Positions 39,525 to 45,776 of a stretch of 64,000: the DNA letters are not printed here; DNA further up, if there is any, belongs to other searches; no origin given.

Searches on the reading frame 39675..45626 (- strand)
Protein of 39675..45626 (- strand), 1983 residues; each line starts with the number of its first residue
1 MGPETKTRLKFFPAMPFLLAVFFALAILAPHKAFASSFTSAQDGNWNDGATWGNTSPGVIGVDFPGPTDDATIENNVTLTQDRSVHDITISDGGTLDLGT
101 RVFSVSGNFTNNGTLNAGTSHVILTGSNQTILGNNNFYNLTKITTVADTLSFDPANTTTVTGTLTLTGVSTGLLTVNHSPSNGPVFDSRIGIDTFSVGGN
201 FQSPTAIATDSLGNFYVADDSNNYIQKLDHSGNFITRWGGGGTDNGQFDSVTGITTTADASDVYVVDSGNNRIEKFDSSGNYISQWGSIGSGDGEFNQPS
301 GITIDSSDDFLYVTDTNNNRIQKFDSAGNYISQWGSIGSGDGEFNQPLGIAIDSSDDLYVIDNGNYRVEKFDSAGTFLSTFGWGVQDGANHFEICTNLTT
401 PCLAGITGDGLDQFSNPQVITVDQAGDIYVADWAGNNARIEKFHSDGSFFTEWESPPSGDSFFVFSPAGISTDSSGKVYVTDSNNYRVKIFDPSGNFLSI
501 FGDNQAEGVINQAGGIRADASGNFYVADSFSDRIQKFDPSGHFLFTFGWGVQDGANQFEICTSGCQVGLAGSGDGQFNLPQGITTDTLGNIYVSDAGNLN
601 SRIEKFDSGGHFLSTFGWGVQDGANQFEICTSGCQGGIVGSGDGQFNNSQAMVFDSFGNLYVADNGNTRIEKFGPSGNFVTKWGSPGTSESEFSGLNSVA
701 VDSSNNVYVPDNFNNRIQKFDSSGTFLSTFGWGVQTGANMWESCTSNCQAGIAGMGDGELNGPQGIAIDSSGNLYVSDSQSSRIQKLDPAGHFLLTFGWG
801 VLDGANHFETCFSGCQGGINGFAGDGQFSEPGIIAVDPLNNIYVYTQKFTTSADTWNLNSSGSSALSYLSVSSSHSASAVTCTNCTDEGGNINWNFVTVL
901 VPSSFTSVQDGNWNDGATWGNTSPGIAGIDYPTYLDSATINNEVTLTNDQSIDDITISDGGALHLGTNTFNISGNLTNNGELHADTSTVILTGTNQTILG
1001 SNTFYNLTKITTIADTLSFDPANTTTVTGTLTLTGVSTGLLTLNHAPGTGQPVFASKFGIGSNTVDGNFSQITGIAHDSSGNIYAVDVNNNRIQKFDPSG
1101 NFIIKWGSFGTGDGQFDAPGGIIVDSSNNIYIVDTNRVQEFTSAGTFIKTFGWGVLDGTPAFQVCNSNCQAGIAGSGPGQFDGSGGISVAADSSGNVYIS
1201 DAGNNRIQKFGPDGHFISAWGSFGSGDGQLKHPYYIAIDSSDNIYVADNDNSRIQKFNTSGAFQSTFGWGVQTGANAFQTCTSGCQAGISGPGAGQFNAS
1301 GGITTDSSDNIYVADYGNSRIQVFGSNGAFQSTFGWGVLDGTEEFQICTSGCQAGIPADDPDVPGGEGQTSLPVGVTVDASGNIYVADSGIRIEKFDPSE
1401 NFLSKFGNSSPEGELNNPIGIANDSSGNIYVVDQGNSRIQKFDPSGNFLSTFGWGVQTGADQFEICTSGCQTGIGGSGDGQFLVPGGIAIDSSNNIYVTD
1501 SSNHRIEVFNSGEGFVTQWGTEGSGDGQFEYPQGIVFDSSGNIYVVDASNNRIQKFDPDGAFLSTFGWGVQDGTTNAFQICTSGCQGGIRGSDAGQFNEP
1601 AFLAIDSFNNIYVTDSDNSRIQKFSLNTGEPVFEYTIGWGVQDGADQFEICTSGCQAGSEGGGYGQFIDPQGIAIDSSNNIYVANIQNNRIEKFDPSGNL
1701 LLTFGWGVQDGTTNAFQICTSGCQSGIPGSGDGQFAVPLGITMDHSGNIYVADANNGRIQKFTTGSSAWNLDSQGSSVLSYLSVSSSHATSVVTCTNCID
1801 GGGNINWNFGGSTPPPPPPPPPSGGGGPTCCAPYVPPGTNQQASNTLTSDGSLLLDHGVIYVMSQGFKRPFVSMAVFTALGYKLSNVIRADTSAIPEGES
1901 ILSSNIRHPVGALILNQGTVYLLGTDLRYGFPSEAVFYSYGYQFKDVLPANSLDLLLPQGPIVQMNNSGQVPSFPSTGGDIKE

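Call 62: search_protein_families(library=pfam, proteins=[window:39675-45626:-], max_evalue=0.001)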
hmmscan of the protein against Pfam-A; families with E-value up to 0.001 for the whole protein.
window:39675-45626:- (1983 aa): 10 families
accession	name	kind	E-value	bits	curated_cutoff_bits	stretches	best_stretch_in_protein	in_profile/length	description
PF01436.27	NHL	-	9e-144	461.4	20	13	296-324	1-28/28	NHL repeat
PF17170.10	DUF5128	-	1e-38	133.8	22.9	4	308-380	53-127/321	6-bladed beta-propeller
PF08450.18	SGL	-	3.9e-37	128.6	26.3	4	210-333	94-219/246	SMP-30/Gluconolactonase/LRE-like region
PF06739.17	SBBP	-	2.5e-36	123.8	20.5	0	1485-1504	15-34/38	Beta-propeller repeat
PF25021.1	TEN_NHL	-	7.7e-28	97.9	27.1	0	1528-1761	140-355/357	Teneurin NHL domain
PF22701.2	Mala_s_1-like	-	3e-20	73.3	27.5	0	1185-1261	89-160/195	Mal s 1 allergenic protein-like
PF24684.1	Vgb_lyase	-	2.2e-13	50.1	50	0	193-375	46-211/290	Virginiamycin B lyase family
PF13449.12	Phytase-like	-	1.4e-12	48.6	27.6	0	1614-1702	20-102/284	Esterase-like activity of phytase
PF06977.17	SdiA-regulated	-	7.3e-09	35.6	21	0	300-363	175-241/249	SdiA-regulated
PF01731.26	Arylesterase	-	5e-06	27.1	21.3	0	296-323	53-80/86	Arylesterase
